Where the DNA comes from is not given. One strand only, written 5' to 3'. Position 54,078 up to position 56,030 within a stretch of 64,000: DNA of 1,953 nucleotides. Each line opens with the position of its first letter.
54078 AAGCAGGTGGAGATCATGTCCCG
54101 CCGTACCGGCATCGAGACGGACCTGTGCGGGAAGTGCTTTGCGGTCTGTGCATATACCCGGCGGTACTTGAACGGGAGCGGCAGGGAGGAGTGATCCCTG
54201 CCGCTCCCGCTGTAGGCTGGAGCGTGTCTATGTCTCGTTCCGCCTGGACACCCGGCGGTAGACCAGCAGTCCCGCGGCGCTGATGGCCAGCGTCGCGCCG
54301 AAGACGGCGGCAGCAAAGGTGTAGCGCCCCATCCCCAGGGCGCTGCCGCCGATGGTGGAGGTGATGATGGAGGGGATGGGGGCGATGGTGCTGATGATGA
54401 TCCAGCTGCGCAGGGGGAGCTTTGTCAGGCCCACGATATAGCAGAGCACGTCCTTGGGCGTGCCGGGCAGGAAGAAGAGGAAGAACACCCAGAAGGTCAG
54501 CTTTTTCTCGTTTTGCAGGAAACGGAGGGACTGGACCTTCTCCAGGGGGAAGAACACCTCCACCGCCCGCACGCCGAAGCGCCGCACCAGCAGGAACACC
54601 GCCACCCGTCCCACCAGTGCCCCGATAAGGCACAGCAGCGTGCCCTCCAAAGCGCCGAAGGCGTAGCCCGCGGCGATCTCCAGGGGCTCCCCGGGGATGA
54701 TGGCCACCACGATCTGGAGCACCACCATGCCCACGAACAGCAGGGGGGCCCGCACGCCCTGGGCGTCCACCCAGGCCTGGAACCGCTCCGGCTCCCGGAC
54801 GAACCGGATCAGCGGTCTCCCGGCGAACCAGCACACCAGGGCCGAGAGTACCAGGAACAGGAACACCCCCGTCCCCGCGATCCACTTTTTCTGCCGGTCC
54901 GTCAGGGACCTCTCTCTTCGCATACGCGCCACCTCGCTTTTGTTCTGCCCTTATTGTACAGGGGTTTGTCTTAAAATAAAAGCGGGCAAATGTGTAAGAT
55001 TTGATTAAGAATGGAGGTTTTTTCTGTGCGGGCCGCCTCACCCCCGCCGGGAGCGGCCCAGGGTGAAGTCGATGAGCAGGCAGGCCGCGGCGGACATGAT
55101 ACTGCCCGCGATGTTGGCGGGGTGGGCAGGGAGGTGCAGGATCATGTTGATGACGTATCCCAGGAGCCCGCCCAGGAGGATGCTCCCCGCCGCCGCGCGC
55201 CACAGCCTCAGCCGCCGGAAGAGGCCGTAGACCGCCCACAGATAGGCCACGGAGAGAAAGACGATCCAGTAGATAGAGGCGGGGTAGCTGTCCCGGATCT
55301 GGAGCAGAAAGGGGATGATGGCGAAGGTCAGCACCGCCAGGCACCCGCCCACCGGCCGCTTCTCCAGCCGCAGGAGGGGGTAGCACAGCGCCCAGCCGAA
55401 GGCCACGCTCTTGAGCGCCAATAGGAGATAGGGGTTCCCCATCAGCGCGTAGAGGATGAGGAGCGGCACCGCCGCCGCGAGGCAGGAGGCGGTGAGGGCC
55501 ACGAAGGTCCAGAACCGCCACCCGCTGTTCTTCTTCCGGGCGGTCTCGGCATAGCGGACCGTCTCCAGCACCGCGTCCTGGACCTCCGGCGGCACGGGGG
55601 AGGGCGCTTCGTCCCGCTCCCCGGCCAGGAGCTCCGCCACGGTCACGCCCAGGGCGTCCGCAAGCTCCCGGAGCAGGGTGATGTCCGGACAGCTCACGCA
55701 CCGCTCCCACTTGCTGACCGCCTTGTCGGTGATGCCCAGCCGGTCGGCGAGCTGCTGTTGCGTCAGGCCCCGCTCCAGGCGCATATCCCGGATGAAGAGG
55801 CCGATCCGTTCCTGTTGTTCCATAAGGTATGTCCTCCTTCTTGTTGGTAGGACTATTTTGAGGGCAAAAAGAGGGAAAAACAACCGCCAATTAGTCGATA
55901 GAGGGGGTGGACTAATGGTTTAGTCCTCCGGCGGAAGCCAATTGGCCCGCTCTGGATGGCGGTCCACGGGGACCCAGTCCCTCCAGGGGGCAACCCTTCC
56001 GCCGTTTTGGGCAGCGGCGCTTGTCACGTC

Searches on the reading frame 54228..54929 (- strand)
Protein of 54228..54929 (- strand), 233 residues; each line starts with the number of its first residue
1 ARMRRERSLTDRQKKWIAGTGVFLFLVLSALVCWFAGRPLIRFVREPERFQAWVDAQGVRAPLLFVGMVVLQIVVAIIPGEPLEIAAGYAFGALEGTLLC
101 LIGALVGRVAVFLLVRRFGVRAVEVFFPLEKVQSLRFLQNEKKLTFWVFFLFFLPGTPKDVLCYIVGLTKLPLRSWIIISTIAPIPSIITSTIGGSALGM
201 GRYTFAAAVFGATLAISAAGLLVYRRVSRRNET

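Call 83: search_protein_families(library=pfam, proteins=[window:54228-54929:-], max_evalue=0.001)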
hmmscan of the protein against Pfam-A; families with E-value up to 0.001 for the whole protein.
window:54228-54929:- (233 aa): 1 family
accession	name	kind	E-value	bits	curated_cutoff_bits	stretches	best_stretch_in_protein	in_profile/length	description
PF09335.16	VTT_dom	-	4.2e-18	66.4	33.9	1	78-194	1-120/123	VTT domain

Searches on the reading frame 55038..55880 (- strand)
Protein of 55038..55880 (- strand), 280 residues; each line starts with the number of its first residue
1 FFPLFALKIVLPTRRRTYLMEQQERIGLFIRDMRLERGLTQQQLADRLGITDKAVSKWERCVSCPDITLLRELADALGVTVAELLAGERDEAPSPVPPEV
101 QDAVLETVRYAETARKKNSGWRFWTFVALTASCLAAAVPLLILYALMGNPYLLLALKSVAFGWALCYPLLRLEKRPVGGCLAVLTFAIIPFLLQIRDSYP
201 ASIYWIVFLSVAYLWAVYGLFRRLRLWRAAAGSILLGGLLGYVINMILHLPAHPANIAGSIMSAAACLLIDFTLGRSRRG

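Call 83: search_protein_families(library=pfam, proteins=[window:55038-55880:-], max_evalue=0.001)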
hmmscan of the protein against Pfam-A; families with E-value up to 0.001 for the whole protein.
window:55038-55880:- (280 aa): 5 families
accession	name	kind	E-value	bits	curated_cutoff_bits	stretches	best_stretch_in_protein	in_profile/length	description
PF01381.28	HTH_3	-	1.4e-15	57.5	23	1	30-84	1-55/55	Helix-turn-helix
PF13560.12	HTH_31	-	2e-10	41.2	27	1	26-84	2-61/64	Helix-turn-helix domain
PF12844.13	HTH_19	-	4e-06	27.1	30.2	1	29-88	3-62/64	Helix-turn-helix domain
PF13443.12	HTH_26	-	4.2e-06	27.4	22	1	30-85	2-58/63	Cro/C1-type HTH DNA-binding domain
PF13744.12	HTH_37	-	0.00086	19.5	27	0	21-81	14-75/80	Helix-turn-helix domain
